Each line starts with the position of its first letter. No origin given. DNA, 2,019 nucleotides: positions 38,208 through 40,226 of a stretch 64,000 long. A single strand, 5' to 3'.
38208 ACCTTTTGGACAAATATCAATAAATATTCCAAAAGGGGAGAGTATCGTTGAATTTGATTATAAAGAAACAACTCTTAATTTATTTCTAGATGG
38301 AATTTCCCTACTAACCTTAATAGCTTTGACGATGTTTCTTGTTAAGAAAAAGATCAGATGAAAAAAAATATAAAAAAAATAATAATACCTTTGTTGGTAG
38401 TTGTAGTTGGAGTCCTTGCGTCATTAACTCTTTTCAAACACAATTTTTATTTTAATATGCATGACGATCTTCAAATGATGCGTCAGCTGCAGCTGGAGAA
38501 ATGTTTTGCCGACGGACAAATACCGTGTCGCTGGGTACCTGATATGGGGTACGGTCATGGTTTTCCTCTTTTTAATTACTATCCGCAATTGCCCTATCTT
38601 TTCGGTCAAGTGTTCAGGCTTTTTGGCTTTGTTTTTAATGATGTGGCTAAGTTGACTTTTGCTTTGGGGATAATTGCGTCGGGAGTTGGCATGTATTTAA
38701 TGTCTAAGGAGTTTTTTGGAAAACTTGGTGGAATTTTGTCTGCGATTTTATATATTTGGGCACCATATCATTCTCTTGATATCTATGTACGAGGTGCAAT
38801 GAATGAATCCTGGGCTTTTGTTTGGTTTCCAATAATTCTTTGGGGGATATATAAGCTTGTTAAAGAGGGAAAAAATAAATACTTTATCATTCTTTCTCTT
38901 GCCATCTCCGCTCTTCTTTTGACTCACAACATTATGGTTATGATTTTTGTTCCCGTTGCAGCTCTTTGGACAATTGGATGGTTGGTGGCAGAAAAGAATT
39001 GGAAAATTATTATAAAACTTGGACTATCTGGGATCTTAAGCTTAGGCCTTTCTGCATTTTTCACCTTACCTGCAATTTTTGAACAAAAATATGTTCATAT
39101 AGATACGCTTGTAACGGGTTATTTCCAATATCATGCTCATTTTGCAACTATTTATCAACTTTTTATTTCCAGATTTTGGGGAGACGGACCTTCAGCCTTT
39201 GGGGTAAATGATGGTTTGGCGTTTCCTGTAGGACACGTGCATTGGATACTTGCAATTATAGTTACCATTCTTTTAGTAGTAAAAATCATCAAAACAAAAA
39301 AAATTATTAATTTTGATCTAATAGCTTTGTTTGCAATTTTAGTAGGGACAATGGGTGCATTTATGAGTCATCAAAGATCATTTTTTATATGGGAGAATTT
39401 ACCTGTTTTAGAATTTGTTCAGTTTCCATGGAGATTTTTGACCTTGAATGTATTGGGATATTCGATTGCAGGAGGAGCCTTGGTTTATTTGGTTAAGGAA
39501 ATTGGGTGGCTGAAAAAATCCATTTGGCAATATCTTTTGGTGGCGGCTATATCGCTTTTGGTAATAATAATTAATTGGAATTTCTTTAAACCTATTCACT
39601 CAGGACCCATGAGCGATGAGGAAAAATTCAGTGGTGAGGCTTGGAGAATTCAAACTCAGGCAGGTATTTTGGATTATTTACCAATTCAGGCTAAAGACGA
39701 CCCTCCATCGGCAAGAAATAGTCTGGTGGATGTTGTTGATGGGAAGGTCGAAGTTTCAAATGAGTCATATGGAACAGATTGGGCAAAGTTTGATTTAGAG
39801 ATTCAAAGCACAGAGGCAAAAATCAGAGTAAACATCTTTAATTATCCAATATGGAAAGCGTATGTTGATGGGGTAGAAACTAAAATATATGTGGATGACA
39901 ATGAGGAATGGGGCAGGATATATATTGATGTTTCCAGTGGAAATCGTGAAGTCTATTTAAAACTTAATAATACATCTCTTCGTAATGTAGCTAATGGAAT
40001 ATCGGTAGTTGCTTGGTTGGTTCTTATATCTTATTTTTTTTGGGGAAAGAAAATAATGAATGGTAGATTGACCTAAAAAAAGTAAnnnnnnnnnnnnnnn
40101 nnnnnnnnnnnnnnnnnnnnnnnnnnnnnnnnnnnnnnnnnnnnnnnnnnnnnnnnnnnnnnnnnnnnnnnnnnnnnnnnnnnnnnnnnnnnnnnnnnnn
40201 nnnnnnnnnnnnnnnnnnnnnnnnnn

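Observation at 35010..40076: Three YfhO-like GT-C paralogues in tandem, all with the '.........' C-terminal beta-domain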

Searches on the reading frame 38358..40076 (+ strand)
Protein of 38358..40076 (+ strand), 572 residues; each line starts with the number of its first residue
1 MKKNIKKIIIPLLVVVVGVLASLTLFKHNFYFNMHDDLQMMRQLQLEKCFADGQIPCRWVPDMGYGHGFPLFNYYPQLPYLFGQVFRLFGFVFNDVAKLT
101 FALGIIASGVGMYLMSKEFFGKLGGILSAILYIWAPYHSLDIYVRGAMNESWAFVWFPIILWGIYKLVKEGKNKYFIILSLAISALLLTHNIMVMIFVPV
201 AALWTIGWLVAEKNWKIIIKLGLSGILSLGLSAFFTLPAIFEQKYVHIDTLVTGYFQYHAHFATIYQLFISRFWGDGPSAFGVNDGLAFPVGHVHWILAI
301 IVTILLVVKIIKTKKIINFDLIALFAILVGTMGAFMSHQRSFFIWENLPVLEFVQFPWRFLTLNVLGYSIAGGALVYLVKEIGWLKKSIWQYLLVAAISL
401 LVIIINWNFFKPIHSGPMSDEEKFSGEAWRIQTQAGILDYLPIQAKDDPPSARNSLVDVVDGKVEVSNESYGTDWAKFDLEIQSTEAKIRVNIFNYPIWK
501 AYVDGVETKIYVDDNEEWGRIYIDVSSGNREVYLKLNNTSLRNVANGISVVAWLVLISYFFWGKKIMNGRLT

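Call 4: search_protein_families(library=pfam, proteins=[window:38358-40076:+], max_evalue=0.01)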
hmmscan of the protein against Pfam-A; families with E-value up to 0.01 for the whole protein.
window:38358-40076:+ (572 aa): 2 families
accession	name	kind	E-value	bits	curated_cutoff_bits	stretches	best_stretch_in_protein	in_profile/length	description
PF09586.16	YfhO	-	7.1e-06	25.1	28.5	1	74-410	64-390/835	Bacterial membrane protein YfhO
PF10131.15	PTPS_related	-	0.00015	20.8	26.4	1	72-420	1-320/621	6-pyruvoyl-tetrahydropterin synthase related domain; membrane protein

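Call 5: search_protein_families(library=ncbifam, proteins=[window:38358-40076:+], max_evalue=0.01)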
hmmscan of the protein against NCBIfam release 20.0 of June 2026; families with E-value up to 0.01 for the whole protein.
window:38358-40076:+ (572 aa): 0 families

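Call 14: find_homologous_proteins(query=window:38358-40076:+, max_evalue=0.001)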
Query window:38358-40076:+ (572 aa): 2183 proteins with E <= 0.001 among 8000 candidates; the best 120 are listed.
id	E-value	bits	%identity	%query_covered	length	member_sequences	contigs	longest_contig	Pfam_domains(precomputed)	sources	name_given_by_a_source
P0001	0.0e+0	1298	100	100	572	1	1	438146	PF10131.16,PF09586.17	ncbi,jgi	jgi:hypothetical protein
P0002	0.0e+0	1030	76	100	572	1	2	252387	PF10131.16,PF09586.17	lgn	-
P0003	5.0e-269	912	66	100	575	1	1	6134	PF09586.17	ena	-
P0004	2.6e-262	890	66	97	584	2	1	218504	PF10131.16,PF09586.17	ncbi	-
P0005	2.1e-258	877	65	97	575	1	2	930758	PF10131.16,PF09586.17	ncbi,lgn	-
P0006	1.9e-256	871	64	99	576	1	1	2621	PF09586.17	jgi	jgi:hypothetical protein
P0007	1.5e-255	868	64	97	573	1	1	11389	PF09586.17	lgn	-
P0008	4.5e-253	860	65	96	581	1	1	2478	PF09586.17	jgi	jgi:hypothetical protein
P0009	1.6e-252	858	62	99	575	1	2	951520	PF09586.17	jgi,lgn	jgi:hypothetical protein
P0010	3.2e-247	840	62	99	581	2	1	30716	-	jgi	jgi:hypothetical protein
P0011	1.8e-240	818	62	98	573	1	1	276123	-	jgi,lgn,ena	-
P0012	9.8e-240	816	62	97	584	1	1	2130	PF10131.16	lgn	-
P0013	2.2e-238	811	62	97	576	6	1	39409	-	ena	-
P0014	6.6e-236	803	62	97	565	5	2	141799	-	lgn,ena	-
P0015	4.4e-232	790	63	97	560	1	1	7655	-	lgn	-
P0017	1.1e-228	779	58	100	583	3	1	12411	PF09586.17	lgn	-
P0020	5.0e-226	770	60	94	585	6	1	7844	PF09586.17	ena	-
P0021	1.6e-224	765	59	95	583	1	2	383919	PF09586.17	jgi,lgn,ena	jgi:hypothetical protein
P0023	2.7e-223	761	60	99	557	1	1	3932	PF10131.16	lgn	-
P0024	3.1e-222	758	58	99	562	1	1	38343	PF10131.16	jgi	-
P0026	4.9e-221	754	59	99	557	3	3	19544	PF10131.16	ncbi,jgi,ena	ncbi:MAG: 6-pyruvoyl-tetrahydropterin synthase-related protein [Candidatus Microgenomates bacterium]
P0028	1.5e-220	752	58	98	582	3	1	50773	PF10131.16,PF09586.17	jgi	-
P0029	9.7e-215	733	100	58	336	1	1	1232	PF09586.17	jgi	-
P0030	3.0e-201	688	55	96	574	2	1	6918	PF09586.17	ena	-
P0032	1.9e-199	683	54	98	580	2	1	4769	PF10131.16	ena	-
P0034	6.1e-198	678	53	99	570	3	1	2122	PF10131.16,PF09586.17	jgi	jgi:hypothetical protein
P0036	6.6e-197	674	53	97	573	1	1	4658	PF10131.16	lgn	-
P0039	8.8e-195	667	52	97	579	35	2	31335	PF10131.16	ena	-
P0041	6.3e-194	664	52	98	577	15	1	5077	PF10131.16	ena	-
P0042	7.2e-194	664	51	98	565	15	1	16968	PF10131.16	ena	-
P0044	2.6e-193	662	52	97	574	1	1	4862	PF10131.16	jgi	jgi:hypothetical protein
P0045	2.8e-193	662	52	98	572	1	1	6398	PF10131.16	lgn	-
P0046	7.8e-193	661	54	95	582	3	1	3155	PF10131.16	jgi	jgi:hypothetical protein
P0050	5.1e-192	658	51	98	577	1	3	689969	PF10131.16,PF09586.17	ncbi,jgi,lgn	jgi:hypothetical protein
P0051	6.4e-192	658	52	98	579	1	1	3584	PF10131.16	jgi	jgi:hypothetical protein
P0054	2.0e-190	653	50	99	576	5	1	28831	PF10131.16,PF09586.17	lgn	-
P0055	2.9e-190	652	50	98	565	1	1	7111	PF10131.16,PF09586.17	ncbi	-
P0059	6.1e-190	651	51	97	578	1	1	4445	PF10131.16,PF09586.17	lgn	-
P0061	9.4e-190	650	52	96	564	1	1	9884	PF10131.16,PF09586.17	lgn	-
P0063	2.2e-189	649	52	97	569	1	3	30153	PF10131.16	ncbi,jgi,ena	-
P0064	5.6e-189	648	51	96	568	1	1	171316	PF10131.16,PF09586.17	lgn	-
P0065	6.5e-189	648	52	97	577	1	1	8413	PF10131.16,PF19554.5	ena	-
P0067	9.6e-189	647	52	98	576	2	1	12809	PF09586.17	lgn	-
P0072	2.5e-188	646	51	97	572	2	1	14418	PF09586.17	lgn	-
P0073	3.0e-188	645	51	98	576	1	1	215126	PF10131.16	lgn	-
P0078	7.0e-188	644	49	98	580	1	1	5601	PF10131.16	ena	-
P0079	8.1e-188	644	54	95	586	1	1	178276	PF10131.16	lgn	-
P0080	9.6e-188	644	51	98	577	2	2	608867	PF10131.16,PF09586.17,PF13231.13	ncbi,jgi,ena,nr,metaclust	ncbi:MAG TPA: 6-pyruvoyl-tetrahydropterin synthase-related protein [Patescibacteria group bacterium]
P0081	1.0e-187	644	52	95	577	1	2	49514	PF10131.16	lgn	-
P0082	1.7e-187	643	52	99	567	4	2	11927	PF09586.17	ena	-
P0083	2.9e-187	642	52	98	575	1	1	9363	PF10131.16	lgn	-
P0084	4.6e-187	642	52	96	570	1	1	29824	PF10131.16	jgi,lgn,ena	-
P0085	4.9e-187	641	51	96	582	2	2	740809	PF10131.16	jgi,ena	-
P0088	1.2e-186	640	51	97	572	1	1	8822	PF09586.17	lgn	-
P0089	1.7e-186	640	50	99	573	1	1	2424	PF10131.16,PF09586.17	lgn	-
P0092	2.7e-186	639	52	96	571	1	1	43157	PF10131.16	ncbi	-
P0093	3.0e-186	639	51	97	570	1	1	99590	PF10131.16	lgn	-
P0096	4.2e-186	638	53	98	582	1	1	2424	PF10131.16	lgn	-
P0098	7.8e-186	638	51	96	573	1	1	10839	PF10131.16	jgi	jgi:hypothetical protein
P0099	1.1e-185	637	51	97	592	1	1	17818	PF10131.16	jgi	jgi:hypothetical protein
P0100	1.2e-185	637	52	93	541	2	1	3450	PF09586.17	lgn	-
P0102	2.0e-185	636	50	99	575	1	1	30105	PF10131.16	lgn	-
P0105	4.4e-185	635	51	97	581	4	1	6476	PF10131.16,PF20176.4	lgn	-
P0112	1.3e-184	634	51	98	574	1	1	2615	PF10131.16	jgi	jgi:hypothetical protein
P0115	2.9e-184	632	53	93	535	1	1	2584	PF10131.16,PF09586.17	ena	-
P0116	3.2e-184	632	53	91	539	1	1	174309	PF10131.16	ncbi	-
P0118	4.2e-184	632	53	92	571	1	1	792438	PF10131.16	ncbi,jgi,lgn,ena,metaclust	metaclust:\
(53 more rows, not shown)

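Call 17: find_encoding_contigs(protein=P0001, flank=10000, max_places=3)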
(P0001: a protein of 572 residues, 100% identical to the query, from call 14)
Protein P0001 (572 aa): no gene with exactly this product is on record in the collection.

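Call 25: search_protein_families(library=pfam, alignment_id=A2, max_evalue=0.01)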
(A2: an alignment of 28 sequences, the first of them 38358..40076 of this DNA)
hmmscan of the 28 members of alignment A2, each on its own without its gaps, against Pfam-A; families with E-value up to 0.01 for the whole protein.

A. member 1, window:38358-40076:+ (572 aa): 2 families
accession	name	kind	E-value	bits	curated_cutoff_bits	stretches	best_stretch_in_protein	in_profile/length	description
PF09586.16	YfhO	-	7.1e-06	25.1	28.5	1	74-410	64-390/835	Bacterial membrane protein YfhO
PF10131.15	PTPS_related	-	0.00015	20.8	26.4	1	72-420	1-320/621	6-pyruvoyl-tetrahydropterin synthase related domain; membrane protein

B. families by the number of members that match (of 28 scanned): 8 families
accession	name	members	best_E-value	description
PF10131.15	PTPS_related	24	8.4e-10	6-pyruvoyl-tetrahydropterin synthase related domain; membrane protein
PF09586.16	YfhO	21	1.5e-12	Bacterial membrane protein YfhO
PF13231.12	PMT_2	2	2.7e-05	Dolichyl-phosphate-mannose-protein mannosyltransferase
PF02516.20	STT3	2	6.8e-05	Oligosaccharyl transferase STT3, N-terminal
PF19510.5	DUF6044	1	6.7e-05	Protein of unknown function (DUF6044)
PF20176.3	DUF6541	1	0.00075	Family of unknown function (DUF6541)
PF09527.15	ATPase_gene1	1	0.0024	Putative F0F1-ATPase subunit Ca2+/Mg2+ transporter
PF10034.15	Dpy19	1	0.0031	Q-cell neuroblast polarisation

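Call 35: predict_structure(alignment_id=A2)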
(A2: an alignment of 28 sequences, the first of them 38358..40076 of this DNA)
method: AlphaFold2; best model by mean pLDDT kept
length: 572 residues; sequences in the alignment: 28
mean_pLDDT: 84.0   pTM: 0.88
mean pLDDT of the five models: 84.0, 82.2, 81.4, 81.2, 79.4
residues with pLDDT >= 90: 290; 70-90: 176; 50-70: 87; < 50: 19
segments of 3 or more residues with pLDDT < 50: 273-286, 569-572
pLDDT, mean of each block of 10 residues (from residue 1): 65 88 76 69 82 76 64 71 90 89 93 96 95 82 73 95 97 94 94 91 96 94 96 90 80 61 72 43 46 87 96 92 96 90 87 81 94 94 83 93 82 64 68 63 85 89 95 92 94 91 96 93 96 93 93 91 60 38
secondary structure, 60 per line:
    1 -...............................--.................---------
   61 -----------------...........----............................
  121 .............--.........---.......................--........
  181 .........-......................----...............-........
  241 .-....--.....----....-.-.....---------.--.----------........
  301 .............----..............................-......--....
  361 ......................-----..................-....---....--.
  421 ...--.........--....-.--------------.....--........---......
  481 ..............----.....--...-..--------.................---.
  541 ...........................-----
elements in order: H2-29 E30-32 H35-51 H78-88 H93-133 H136-144 H148-170 H173-189 H191-212 H217-231 H233-241 H249-253 H258-261 H265-269 H293-313 H318-337 H339-347 H349-354 H357-382 H388-405 H407-410 E414-417 H420-423 H426-434 H437-440 E457-461 E464-471 E475-494 E499-503 E506-508 E520-536 H540-567

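Call 39: fold_search(model_id=the predicted structure, library=pdb)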
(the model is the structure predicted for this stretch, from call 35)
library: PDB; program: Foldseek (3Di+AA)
matches with E <= 10: 333; with E <= 0.001: 12
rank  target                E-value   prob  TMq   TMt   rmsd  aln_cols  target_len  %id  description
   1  6s7t_A                3.7e-05  1.00  0.45  0.37  14.3       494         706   12  Cryo-EM structure of human oligosaccharyltransferase complex OST-B (released 2019-12-18)
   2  8pn9_A                5.7e-05  1.00  0.40  0.36  10.2       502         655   12  Structure of human oligosaccharyltransferase OST-A complex bound to NGI-1 (released 2024-05-08)
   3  6ezn_F                7.7e-05  1.00  0.44  0.39  12.1       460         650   13  Cryo-EM structure of the yeast oligosaccharyltransferase (OST) complex (released 2018-01-17)
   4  9n9j_I                1.5e-04  1.00  0.36  0.30  13.2       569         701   12  Structure of a GRP94 folding intermediate engaged with a CCDC134- and FKBP11-bound secretory translocon (released 2025-11-19)
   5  7oci_F                2.5e-04  1.00  0.44  0.40  11.8       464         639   13  Cryo-EM structure of yeast Ost6p containing oligosaccharyltransferase complex (released 2022-02-16)
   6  3wak                  2.8e-04  1.00  0.42  0.30  10.7       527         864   13  Crystal structure of the Archaeoglobus fulgidus oligosaccharyltransferase (O29867_ARCFU) in the apo form (released 2013-10-30)
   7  6s7o_A                3.8e-04  1.00  0.44  0.39  15.2       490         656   13  Cryo-EM structure of human oligosaccharyltransferase complex OST-A (released 2019-12-18)
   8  7e9s_A                4.8e-04  1.00  0.40  0.28   9.6       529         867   13  Archaeal oligosaccharyltransferase AglB from Archaeoglobus fulgidus in complex with an inhibitory peptide and a dolich (released 2021-09-08)
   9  8age_A                5.0e-04  1.00  0.42  0.38  11.0       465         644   12  Structure of yeast oligosaccharylransferase complex with acceptor peptide bound (released 2022-12-07)
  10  6ftg_5                5.2e-04  1.00  0.46  0.41  12.0       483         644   13  Subtomogram average of OST-containing ribosome-translocon complexes from canine rough microsomal membranes (released 2018-03-21)
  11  8b6l_I                9.1e-04  1.00  0.43  0.36  17.4       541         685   12  Subtomogram average of the human Sec61-TRAP-OSTA-translocon (released 2022-12-07)
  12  7zlh_A                1.0e-03  1.00  0.40  0.36  10.6       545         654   12  Cryo-EM structure of C-mannosyltransferase CeDPY19, in apo state, bound to CMT2-Fab and anti-Fab nanobody (released 2023-01-11)
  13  5f15                  1.1e-03  1.00  0.29  0.31  19.0       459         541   13  Crystal Structure of ArnT from Cupriavidus metallidurans bound to Undecaprenyl phosphate (released 2016-02-17)
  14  8agb_A                1.2e-03  1.00  0.42  0.38  13.5       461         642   14  Structure of yeast oligosaccharylransferase complex with lipid-linked oligosaccharide bound (released 2022-12-07)
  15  7zli_A                1.2e-03  1.00  0.41  0.37   9.2       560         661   12  Cryo-EM structure of C-mannosyltransferase CeDPY19, in complex with Dol25-P-Man and bound to CMT2-Fab and anti-Fab nan (released 2023-01-11)
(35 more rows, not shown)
